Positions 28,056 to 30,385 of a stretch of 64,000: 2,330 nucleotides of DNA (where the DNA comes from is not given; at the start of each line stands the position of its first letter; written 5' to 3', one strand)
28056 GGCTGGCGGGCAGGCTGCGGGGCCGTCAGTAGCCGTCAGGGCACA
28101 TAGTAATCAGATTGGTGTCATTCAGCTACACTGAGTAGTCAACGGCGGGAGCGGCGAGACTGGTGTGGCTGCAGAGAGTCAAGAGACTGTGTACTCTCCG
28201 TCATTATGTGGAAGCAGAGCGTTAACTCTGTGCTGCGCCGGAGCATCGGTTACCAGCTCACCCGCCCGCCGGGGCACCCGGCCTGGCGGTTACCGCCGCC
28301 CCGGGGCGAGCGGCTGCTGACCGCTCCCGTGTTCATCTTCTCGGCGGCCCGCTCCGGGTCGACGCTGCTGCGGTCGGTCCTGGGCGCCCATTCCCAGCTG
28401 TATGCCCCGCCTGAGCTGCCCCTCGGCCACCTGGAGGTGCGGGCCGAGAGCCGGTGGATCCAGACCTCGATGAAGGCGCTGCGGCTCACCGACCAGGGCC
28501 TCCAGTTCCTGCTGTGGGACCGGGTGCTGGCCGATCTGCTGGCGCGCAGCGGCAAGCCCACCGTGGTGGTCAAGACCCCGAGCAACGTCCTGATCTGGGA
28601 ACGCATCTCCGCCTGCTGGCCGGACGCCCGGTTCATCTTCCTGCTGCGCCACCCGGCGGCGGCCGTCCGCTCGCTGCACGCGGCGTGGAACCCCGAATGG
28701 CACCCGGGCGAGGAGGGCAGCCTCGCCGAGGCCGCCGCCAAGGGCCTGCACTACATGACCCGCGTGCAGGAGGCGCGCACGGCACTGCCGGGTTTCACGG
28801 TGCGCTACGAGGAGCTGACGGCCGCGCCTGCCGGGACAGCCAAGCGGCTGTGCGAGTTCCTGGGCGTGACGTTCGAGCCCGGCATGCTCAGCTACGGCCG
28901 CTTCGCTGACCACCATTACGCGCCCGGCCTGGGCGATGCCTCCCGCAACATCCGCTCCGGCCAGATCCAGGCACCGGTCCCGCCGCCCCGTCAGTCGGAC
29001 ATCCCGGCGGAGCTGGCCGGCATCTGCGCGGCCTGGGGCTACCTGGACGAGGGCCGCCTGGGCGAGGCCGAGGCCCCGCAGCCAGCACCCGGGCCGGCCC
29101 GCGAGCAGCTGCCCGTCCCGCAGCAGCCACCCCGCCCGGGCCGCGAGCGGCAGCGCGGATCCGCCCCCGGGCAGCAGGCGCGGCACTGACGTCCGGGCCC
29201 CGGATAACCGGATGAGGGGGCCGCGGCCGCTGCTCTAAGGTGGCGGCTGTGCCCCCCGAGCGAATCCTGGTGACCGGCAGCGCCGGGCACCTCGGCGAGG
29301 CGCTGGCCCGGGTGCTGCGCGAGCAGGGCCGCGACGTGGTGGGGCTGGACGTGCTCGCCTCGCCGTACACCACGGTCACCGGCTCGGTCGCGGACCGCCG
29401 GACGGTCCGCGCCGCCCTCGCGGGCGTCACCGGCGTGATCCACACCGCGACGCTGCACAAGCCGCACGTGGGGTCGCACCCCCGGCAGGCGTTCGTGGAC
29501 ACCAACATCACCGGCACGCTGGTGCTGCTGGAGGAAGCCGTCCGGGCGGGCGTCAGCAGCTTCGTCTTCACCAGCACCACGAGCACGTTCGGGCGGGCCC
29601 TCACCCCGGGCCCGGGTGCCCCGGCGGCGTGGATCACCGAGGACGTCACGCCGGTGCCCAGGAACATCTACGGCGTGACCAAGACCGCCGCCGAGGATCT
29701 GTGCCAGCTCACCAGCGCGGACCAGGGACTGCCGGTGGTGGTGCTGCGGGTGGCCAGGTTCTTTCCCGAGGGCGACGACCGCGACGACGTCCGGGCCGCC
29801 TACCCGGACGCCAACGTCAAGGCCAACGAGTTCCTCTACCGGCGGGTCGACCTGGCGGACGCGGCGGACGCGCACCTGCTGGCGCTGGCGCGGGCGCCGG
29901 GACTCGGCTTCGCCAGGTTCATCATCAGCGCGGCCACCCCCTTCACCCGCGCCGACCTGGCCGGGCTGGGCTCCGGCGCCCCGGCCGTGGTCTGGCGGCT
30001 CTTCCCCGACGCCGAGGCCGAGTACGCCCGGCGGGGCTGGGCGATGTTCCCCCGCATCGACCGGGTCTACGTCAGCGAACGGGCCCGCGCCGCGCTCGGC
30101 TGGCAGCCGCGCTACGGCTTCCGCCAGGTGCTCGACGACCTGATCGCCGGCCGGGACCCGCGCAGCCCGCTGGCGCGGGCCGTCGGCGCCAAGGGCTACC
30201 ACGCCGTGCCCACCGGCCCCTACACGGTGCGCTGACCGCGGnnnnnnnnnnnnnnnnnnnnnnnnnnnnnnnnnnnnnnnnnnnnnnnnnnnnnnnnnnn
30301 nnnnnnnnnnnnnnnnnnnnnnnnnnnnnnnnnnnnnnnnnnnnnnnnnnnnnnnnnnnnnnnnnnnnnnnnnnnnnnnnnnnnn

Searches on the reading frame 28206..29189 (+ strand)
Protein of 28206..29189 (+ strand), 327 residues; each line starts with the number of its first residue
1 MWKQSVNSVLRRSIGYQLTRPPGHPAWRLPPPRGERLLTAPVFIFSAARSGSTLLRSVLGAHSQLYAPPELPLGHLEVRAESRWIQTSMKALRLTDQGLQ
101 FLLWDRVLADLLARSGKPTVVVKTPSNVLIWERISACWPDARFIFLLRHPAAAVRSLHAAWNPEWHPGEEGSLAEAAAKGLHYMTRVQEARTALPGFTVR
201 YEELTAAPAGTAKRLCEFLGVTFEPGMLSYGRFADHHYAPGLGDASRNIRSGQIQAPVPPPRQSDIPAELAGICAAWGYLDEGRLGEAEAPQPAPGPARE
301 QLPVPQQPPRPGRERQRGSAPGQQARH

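Call 59: search_protein_families(library=pfam, proteins=[window:28206-29189:+], max_evalue=0.0001)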
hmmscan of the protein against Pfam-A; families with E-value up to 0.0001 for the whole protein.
window:28206-29189:+ (327 aa): 2 families
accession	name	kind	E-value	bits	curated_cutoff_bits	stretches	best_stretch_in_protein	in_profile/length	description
PF13469.12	Sulfotransfer_3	-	2.5e-28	100.2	27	1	41-225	1-216/216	Sulfotransferase family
PF00685.33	Sulfotransfer_1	-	3.2e-06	27.2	22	1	42-227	4-187/255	Sulfotransferase domain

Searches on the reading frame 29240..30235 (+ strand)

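Call 59: search_protein_families(library=pfam, proteins=[window:29240-30235:+], max_evalue=0.0001)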
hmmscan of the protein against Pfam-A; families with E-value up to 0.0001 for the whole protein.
window:29240-30235:+ (331 aa): 7 families
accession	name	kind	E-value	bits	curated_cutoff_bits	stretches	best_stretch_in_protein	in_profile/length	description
PF01370.27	Epimerase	-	5.1e-29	101.8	20.9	1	9-189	1-187/240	NAD dependent epimerase/dehydratase family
PF16363.11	GDP_Man_Dehyd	-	3.3e-17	63.4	27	1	10-171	1-180/332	GDP-mannose 4,6 dehydratase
PF01073.25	3Beta_HSD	-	4e-13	49.5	22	1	10-181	1-188/280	3-beta hydroxysteroid dehydrogenase/isomerase family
PF04321.23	RmlD_sub_bind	-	1.6e-12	47.6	27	1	8-177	2-154/287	RmlD substrate binding domain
PF02719.21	Polysacc_synt_2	-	5.3e-11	42.7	20.2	1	43-113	56-128/293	Polysaccharide biosynthesis protein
PF07993.18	NAD_binding_4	-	1.1e-06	28.4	20.1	1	61-171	87-204/258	Male sterility protein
PF13460.12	NAD_binding_10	-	2.8e-06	27.8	27.2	1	13-208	1-176/184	NAD(P)H-binding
